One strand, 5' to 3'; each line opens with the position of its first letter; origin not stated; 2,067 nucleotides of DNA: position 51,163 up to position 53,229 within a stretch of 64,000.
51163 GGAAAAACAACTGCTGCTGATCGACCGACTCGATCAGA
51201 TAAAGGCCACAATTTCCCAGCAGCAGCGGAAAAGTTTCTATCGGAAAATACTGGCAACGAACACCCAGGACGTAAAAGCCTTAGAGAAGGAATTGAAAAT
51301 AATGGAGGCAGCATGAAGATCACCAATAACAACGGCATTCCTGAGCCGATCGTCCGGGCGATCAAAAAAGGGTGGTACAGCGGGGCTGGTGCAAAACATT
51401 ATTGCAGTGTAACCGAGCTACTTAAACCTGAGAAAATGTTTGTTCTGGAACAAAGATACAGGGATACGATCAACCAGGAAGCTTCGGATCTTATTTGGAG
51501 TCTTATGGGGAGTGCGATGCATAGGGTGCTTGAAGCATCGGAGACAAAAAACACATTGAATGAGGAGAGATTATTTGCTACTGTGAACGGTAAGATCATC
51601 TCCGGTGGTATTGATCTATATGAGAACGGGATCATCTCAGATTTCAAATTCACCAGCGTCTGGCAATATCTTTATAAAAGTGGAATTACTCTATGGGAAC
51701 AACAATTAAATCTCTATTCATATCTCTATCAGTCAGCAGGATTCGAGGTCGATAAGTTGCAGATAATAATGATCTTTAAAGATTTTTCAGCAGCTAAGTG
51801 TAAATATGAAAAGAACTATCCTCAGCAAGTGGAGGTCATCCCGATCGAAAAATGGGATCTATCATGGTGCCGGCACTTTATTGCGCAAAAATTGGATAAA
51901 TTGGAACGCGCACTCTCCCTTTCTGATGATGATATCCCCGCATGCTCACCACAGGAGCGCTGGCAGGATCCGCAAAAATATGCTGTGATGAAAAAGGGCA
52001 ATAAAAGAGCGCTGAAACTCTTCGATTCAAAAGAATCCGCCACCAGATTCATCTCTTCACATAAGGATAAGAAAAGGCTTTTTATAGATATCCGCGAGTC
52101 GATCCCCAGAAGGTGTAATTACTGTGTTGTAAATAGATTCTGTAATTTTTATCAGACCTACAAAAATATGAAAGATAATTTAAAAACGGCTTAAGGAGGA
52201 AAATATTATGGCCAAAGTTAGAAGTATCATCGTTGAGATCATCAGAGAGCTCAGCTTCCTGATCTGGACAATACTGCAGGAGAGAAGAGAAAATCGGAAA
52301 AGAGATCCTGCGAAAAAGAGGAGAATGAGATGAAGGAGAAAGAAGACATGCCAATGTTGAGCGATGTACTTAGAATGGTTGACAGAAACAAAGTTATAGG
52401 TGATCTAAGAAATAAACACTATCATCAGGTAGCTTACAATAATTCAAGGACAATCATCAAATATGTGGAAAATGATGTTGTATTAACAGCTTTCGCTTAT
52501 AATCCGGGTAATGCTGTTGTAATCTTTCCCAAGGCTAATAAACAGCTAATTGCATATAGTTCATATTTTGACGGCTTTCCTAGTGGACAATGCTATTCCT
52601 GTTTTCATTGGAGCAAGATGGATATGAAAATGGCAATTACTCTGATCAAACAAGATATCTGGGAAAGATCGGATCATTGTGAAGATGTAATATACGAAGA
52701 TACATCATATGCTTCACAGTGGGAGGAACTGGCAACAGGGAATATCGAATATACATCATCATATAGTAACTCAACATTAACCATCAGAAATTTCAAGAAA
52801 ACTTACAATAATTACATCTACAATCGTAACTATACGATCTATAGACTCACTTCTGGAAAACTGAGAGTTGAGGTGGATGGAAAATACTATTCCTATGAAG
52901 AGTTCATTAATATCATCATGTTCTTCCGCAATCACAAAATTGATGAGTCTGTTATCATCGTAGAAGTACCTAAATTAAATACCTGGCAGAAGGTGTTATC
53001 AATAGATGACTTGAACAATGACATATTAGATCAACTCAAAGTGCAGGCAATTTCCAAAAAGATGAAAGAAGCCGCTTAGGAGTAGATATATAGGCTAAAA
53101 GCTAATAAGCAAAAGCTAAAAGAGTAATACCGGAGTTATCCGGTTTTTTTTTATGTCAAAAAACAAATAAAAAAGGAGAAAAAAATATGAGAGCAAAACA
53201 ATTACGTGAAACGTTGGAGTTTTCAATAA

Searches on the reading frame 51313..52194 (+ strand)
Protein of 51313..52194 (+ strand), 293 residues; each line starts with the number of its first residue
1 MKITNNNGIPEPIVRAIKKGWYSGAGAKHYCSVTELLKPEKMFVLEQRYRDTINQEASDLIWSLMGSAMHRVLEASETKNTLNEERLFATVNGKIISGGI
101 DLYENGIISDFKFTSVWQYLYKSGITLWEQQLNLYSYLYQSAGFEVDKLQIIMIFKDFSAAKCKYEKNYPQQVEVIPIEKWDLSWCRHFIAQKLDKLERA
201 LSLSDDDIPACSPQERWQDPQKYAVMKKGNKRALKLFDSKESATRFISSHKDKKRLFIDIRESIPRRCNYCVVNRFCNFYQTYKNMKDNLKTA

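Call 5: search_protein_families(library=pfam, proteins=[window:51313-52194:+], max_evalue=1)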
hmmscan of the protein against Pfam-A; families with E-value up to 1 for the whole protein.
window:51313-52194:+ (293 aa): 1 family
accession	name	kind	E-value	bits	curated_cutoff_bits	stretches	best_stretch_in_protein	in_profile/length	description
PF08806.17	Sep15_SelM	-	0.12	12.8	26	1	171-194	51-74/75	Sep15/SelM redox domain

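Call 6: search_protein_families(library=phrogs, proteins=[window:51313-52194:+], max_evalue=1)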
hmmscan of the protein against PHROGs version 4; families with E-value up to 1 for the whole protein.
window:51313-52194:+ (293 aa): 5 families
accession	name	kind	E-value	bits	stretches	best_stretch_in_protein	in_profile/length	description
phrog_2139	-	DNA, RNA and nucleotide metabolism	1.3e-56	193.1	2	82-286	120-325/330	exonuclease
phrog_1706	-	DNA, RNA and nucleotide metabolism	9.8e-07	29.5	1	28-289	47-254/293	CRISPR/Cas system associated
phrog_1674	-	DNA, RNA and nucleotide metabolism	1.9e-05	25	1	59-183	81-226/276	exonuclease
phrog_4488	-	unknown function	0.17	12.9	1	189-209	18-38/41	-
phrog_3220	-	unknown function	0.23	12.8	1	221-246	13-38/74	-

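Call 9: search_protein_families(library=ncbifam, proteins=[window:51313-52194:+], max_evalue=1)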
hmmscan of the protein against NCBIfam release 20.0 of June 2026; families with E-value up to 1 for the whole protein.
window:51313-52194:+ (293 aa): 0 families

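Call 10: search_protein_families(library=padloc, proteins=[window:51313-52194:+], max_evalue=1)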
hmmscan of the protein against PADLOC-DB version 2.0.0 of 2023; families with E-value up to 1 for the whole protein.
window:51313-52194:+ (293 aa): 2 families
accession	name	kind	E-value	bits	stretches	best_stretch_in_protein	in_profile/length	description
PDLC01250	Cas4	-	0.0039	15.5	1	66-158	34-120/168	"CAS-I,CAS-II,CAS-III,CAS-IV,CAS-V,CAS-VI; acquisition_associated"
PDLC04941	PDC-S16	-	0.031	13.1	1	219-245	11-38/75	-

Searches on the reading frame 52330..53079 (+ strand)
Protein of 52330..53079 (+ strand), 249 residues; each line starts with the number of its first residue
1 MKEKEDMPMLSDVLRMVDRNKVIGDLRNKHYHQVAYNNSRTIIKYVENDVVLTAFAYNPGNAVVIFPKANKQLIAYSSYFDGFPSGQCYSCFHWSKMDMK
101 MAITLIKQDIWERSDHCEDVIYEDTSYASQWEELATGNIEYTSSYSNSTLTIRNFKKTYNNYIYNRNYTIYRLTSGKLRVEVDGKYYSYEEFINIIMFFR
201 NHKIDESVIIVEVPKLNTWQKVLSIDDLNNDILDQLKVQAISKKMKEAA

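Call 5: search_protein_families(library=pfam, proteins=[window:52330-53079:+], max_evalue=1)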
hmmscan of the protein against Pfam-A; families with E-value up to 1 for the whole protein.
window:52330-53079:+ (249 aa): 2 families
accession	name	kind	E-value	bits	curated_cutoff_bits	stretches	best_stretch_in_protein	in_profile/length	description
PF24828.1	DUF7713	-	0.0086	16.1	24.1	1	177-200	32-55/68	Domain of unknown function (DUF7713)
PF20745.2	TSP_Ig-like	-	0.013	16.2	27.9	1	122-172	35-85/86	Tailspike protein-like, Ig-like domain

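Call 6: search_protein_families(library=phrogs, proteins=[window:52330-53079:+], max_evalue=1)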
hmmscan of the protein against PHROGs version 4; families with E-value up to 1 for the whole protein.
window:52330-53079:+ (249 aa): 1 family
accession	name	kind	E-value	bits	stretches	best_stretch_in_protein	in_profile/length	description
phrog_13801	-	unknown function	0.078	14.4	1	136-181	35-80/93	-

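Call 9: search_protein_families(library=ncbifam, proteins=[window:52330-53079:+], max_evalue=1)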
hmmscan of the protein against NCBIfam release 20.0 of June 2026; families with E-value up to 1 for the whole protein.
window:52330-53079:+ (249 aa): 0 families

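Call 10: search_protein_families(library=padloc, proteins=[window:52330-53079:+], max_evalue=1)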
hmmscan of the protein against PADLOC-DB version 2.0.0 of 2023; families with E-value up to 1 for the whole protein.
window:52330-53079:+ (249 aa): 0 families
